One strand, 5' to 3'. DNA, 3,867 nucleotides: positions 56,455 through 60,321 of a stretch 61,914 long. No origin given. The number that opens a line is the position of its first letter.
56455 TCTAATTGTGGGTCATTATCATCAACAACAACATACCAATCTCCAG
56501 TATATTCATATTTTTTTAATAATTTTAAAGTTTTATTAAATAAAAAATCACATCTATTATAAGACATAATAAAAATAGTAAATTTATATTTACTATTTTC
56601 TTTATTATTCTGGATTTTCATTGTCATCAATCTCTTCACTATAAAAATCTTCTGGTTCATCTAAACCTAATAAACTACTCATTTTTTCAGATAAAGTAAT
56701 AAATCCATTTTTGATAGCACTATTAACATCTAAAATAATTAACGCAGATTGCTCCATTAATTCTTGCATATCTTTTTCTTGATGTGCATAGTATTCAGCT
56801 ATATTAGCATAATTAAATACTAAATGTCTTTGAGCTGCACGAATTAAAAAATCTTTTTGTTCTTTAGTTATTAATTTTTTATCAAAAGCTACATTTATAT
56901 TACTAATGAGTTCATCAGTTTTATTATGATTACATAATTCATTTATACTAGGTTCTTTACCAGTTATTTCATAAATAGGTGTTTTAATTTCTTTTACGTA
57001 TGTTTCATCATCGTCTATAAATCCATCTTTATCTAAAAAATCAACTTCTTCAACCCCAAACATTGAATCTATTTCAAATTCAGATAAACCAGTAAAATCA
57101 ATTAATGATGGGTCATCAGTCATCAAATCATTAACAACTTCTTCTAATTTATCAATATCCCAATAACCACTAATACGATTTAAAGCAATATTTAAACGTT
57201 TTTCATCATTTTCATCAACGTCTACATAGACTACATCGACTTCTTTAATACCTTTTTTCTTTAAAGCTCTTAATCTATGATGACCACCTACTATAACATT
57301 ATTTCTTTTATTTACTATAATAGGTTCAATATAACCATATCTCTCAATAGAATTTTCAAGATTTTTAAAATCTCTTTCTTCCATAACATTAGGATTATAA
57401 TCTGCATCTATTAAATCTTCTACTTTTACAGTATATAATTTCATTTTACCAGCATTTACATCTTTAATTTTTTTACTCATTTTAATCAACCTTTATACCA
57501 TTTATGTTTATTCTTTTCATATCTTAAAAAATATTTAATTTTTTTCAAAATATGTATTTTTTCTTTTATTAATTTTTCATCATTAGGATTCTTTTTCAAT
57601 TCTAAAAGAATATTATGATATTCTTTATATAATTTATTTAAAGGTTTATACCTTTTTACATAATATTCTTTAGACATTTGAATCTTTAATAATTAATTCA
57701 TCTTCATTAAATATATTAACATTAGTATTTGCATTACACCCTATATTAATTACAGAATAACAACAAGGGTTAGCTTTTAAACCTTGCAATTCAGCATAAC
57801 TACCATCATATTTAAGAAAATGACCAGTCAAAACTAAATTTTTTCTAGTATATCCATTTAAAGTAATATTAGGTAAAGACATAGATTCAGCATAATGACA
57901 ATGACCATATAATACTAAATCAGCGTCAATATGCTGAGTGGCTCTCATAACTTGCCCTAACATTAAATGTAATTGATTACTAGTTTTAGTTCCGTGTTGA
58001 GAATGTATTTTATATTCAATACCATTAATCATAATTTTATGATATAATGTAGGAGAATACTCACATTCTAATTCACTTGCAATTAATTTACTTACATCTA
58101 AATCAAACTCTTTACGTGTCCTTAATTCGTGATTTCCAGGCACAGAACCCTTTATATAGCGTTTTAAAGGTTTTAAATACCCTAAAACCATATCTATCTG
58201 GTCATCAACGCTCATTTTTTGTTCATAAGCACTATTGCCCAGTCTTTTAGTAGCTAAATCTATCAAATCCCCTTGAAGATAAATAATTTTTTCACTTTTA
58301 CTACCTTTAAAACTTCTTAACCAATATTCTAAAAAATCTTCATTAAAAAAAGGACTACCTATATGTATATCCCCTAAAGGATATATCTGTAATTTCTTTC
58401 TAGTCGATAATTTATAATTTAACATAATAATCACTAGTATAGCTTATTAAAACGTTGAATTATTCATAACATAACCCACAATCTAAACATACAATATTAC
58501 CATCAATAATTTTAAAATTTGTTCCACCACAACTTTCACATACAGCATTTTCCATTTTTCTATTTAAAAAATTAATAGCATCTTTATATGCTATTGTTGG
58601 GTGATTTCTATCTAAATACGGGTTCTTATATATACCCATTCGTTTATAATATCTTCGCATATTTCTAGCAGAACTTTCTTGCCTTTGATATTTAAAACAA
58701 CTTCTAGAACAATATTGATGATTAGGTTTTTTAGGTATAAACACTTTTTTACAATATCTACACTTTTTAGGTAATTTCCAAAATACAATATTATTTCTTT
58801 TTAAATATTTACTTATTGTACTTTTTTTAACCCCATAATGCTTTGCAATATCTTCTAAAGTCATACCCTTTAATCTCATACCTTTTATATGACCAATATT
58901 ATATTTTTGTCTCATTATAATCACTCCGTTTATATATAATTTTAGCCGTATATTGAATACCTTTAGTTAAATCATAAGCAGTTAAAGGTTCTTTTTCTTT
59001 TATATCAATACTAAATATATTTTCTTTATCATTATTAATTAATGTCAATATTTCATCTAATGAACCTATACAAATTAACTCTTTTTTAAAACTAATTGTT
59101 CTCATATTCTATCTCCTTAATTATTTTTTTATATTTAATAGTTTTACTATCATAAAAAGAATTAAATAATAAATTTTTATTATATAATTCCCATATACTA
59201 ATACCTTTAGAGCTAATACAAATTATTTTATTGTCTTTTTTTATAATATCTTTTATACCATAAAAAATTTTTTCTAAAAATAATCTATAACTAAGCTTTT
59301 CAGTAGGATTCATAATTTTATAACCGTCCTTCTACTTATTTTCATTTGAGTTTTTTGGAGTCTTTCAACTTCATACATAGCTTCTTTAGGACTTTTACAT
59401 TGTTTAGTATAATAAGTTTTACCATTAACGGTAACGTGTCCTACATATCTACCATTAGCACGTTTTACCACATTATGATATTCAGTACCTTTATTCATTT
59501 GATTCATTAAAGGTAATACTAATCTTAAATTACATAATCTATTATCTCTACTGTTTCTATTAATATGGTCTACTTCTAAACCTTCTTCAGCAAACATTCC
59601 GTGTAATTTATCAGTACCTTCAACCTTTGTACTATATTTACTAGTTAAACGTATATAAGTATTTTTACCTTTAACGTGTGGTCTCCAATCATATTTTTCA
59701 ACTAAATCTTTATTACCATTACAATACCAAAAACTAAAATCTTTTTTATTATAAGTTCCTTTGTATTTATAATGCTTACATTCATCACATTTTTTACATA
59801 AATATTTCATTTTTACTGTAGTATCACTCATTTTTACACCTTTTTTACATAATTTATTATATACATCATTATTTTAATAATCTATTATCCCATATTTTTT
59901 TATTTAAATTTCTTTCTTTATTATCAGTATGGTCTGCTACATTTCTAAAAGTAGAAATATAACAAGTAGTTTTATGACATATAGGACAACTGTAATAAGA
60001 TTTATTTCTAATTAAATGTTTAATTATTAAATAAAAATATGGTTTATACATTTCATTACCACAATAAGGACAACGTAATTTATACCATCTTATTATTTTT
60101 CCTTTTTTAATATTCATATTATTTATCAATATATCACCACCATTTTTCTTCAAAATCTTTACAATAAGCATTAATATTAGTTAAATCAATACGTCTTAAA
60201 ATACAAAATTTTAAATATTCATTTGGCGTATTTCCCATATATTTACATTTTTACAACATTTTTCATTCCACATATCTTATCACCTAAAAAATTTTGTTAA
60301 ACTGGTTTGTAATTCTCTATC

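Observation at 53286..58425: Operon of metallophosphoesterase, ParB-like nuclease, three tandem GT-A-like paralogues and a radical-SAM enzyme directly upstream of the terminase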

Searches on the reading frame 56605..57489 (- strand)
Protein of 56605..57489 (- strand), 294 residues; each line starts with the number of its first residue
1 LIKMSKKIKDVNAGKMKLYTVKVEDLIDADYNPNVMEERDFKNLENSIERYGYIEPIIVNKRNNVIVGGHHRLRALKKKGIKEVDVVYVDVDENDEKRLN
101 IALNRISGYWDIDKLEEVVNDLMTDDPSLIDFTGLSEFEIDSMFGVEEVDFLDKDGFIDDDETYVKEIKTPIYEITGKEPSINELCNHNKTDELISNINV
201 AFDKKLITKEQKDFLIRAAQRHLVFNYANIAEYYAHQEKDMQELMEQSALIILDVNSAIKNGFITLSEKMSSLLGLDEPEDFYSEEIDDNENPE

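Call 3: search_protein_families(library=pfam, proteins=[window:56605-57489:-], max_evalue=0.1)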
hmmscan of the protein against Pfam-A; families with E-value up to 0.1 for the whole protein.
window:56605-57489:- (294 aa): 4 families
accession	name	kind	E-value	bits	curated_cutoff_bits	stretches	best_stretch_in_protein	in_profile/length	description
PF02195.25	ParB_N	-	1.3e-08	35.2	26.3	1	17-98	2-87/95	ParB N-terminal domain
PF00025.27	Arf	-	0.0063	16.4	22.3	1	67-119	65-117/174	ADP-ribosylation factor family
PF08857.17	ParBc_2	-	0.036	14.6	23.6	0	55-107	44-98/158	Putative ParB-like nuclease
PF22644.2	BsNagA_N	-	0.051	13.8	27.4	0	252-288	9-45/50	BsNagA composite domain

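Call 4: search_protein_families(library=phrogs, proteins=[window:56605-57489:-], max_evalue=0.01)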
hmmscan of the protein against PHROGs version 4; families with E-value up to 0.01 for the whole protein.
window:56605-57489:- (294 aa): 23 families
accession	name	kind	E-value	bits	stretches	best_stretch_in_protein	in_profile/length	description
phrog_620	-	DNA, RNA and nucleotide metabolism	1.4e-48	166.9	1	15-269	6-216/217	ParB-like partition protein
phrog_498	-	other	1e-38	134.3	1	3-170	20-186/633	DNA methyltransferase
phrog_9353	-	unknown function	2.8e-25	90.6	1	16-215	9-205/245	-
phrog_723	-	DNA, RNA and nucleotide metabolism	1.2e-23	85.1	1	15-216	10-196/223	ParB-like partition protein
phrog_8071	-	DNA, RNA and nucleotide metabolism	3.9e-22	80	1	15-155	4-132/389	ParB-like partition protein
phrog_2159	-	DNA, RNA and nucleotide metabolism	3.2e-19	70.5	1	17-157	60-214/365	ParB-like partition protein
phrog_940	-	DNA, RNA and nucleotide metabolism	1.2e-16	62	1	16-135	4-117/388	nuclease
phrog_5475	-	unknown function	1.4e-14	54.8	1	20-124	5-105/458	-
phrog_7405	-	unknown function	6.2e-14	53.3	1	8-142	15-151/250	-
phrog_26387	-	DNA, RNA and nucleotide metabolism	2.6e-13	51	1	17-124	9-123/252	ParB-like partition nuclease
phrog_15396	-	DNA, RNA and nucleotide metabolism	2.7e-13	51.3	1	36-155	22-143/258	ParB-like partition nuclease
phrog_1033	-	DNA, RNA and nucleotide metabolism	3.7e-13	51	1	3-99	16-124/334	ParB-like partition protein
phrog_18056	-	DNA, RNA and nucleotide metabolism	1.2e-11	45.2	1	16-102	1-86/387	ParB-like partition nuclease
phrog_930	-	DNA, RNA and nucleotide metabolism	2.9e-11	44.6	1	16-167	5-154/223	ParB-like partition protein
phrog_4715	-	DNA, RNA and nucleotide metabolism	5.1e-10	39.4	1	19-101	148-234/630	ParB-like partition protein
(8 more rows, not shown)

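Call 10: search_protein_families(library=ncbifam, proteins=[window:56605-57489:-], max_evalue=0.01)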
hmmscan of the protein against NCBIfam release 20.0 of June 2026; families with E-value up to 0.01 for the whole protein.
window:56605-57489:- (294 aa): 4 families
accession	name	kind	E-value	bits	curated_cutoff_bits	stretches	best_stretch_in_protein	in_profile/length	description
TIGR04285.1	nucleoid_noc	exception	1.3e-10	41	315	1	19-99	3-86/255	nucleoid occlusion protein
TIGR00180.1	parB_part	domain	3e-06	27.1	58.45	1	32-95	19-88/186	ParB/RepB/Spo0J family partition protein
NF053625.1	SerKinSerKArch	equivalog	0.0012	18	380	1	38-108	32-106/244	ADP-dependent L-serine kinase SerK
TIGR03454.1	partition_RepB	equivalog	0.0078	15.6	201.5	0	27-86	72-137/325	plasmid partitioning protein RepB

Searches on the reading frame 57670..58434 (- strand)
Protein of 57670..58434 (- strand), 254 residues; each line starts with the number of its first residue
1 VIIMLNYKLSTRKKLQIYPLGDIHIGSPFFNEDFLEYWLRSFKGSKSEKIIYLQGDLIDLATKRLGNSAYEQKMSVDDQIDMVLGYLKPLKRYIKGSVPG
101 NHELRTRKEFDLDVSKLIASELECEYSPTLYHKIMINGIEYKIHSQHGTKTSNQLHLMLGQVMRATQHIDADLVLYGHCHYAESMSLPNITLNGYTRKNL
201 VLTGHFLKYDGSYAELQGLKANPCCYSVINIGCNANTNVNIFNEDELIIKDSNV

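Call 3: search_protein_families(library=pfam, proteins=[window:57670-58434:-], max_evalue=0.1)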
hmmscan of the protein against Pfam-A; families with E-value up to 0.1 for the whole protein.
window:57670-58434:- (254 aa): 2 families
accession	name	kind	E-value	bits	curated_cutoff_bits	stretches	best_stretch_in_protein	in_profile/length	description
PF00149.33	Metallophos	-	3.4e-05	24.8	21.5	1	20-180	6-189/191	Calcineurin-like phosphoesterase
PF12850.12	Metallophos_2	-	0.03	14.8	27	1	98-185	54-122/154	Calcineurin-like phosphoesterase superfamily domain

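Call 4: search_protein_families(library=phrogs, proteins=[window:57670-58434:-], max_evalue=0.01)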
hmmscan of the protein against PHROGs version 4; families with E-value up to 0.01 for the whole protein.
window:57670-58434:- (254 aa): 2 families
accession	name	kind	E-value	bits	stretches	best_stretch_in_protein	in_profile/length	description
phrog_7339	-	DNA, RNA and nucleotide metabolism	6.6e-30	105.3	1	6-234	21-252/263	DNA repair exonuclease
phrog_284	-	DNA, RNA and nucleotide metabolism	0.0038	17.2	0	140-182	296-340/398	exonuclease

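Call 10: search_protein_families(library=ncbifam, proteins=[window:57670-58434:-], max_evalue=0.01)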
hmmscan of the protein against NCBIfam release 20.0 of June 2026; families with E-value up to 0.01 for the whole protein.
window:57670-58434:- (254 aa): 1 family
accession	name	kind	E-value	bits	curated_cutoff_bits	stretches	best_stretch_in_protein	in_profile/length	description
NF003118.0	PRK04036.1-3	equivalog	0.00029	19.9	445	1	10-104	221-320/481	DNA-directed DNA polymerase II small subunit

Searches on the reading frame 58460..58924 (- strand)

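Call 3: search_protein_families(library=pfam, proteins=[window:58460-58924:-], max_evalue=0.1)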
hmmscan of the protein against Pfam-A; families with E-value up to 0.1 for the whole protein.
window:58460-58924:- (154 aa): 32 families (the best 25 are shown)
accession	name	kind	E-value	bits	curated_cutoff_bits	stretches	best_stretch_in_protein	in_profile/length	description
PF13936.12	HTH_38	-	2e-06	27.9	27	1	12-44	12-44/44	Helix-turn-helix domain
PF13384.12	HTH_23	-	8.7e-06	25.8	24.6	1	16-43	13-40/50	Homeodomain-like domain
PF12728.13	HTH_17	-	0.00021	22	27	1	21-60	2-41/51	Helix-turn-helix domain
PF01381.28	HTH_3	-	0.00033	21.1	23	1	18-42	7-31/55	Helix-turn-helix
PF04967.18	HTH_10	-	0.0012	19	23.1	1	20-43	23-46/53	HTH DNA binding domain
PF04545.22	Sigma70_r4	-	0.0024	17.8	24.1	1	18-43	18-43/50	Sigma-70, region 4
PF14493.12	HTH_40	-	0.0045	17.7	27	1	18-41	10-33/89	Helix-turn-helix domain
PF13518.12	HTH_28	-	0.0049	17.4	25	1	18-45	10-37/52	Helix-turn-helix domain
PF00356.27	LacI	-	0.0054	17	27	1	22-46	1-25/46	Bacterial regulatory proteins, lacI family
PF13693.12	HTH_35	-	0.0067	16.8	25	1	16-45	11-40/75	Winged helix-turn-helix DNA-binding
PF10654.15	DUF2481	-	0.0077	16.7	27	1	14-57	74-117/126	Protein of unknown function (DUF2481)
PF08281.18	Sigma70_r4_2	-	0.0077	16.3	25.7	1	17-43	23-49/54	Sigma-70, region 4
PF15978.11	TnsD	-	0.0083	15.6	32.4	1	19-85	198-255/355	Tn7-like transposition protein D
PF04552.19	Sigma54_DBD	-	0.013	15.7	22.8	1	2-43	32-72/160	Sigma-54, DNA binding domain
PF13613.12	HTH_Tnp_4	-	0.013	15.5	27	1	20-42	19-41/53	Helix-turn-helix of DDE superfamily endonuclease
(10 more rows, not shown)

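Call 4: search_protein_families(library=phrogs, proteins=[window:58460-58924:-], max_evalue=0.01)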
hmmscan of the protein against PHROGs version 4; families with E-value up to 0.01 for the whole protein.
window:58460-58924:- (154 aa): 40 families (the best 25 are shown)
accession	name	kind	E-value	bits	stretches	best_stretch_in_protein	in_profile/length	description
phrog_125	-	DNA, RNA and nucleotide metabolism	2e-05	25.3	1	8-55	166-214/254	DNA invertase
phrog_7168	-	DNA, RNA and nucleotide metabolism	2.2e-05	25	1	13-47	232-266/284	homing endonuclease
phrog_4151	-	DNA, RNA and nucleotide metabolism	3.2e-05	24.8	1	18-44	18-44/154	DNA binding protein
phrog_3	-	transcription regulation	0.0001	23.2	1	13-64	93-141/430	transcriptional repressor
phrog_4646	-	integration and excision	0.00011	22.5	1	12-86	14-92/344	transposase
phrog_2308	-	unknown function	0.00018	22.6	0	12-46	8-42/138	-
phrog_8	-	transcription regulation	0.00018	22.1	1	14-44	82-113/346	transcriptional regulator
phrog_1333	-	unknown function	0.00019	22.5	1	51-91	99-139/166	-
phrog_4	-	transcription regulation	0.0002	21.5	1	10-45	138-170/400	transcriptional repressor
phrog_517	-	DNA, RNA and nucleotide metabolism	0.00027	22.8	1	10-41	91-122/128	HTH DNA binding protein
phrog_7545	-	DNA, RNA and nucleotide metabolism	0.00027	22.2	1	19-48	17-46/160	HNH endonuclease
phrog_13750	-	unknown function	0.0003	22.1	1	53-96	17-60/104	-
phrog_3855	-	DNA, RNA and nucleotide metabolism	0.00034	22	1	6-43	65-102/115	HTH DNA binding protein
phrog_4538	-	unknown function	0.00047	20.1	1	3-49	351-396/447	-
phrog_11138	-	unknown function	0.00051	21.4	1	14-43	101-130/142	-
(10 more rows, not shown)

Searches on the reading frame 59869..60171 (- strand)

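Call 9: search_protein_families(library=pfam, proteins=[window:59869-60171:-], max_evalue=0.01)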
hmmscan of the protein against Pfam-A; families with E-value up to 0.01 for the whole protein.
window:59869-60171:- (100 aa): 1 family
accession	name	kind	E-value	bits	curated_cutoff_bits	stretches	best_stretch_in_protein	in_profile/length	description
PF25206.1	DUF7836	-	0.0096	16.2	26.7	0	29-69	5-40/59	Domain of unknown function (DUF7836)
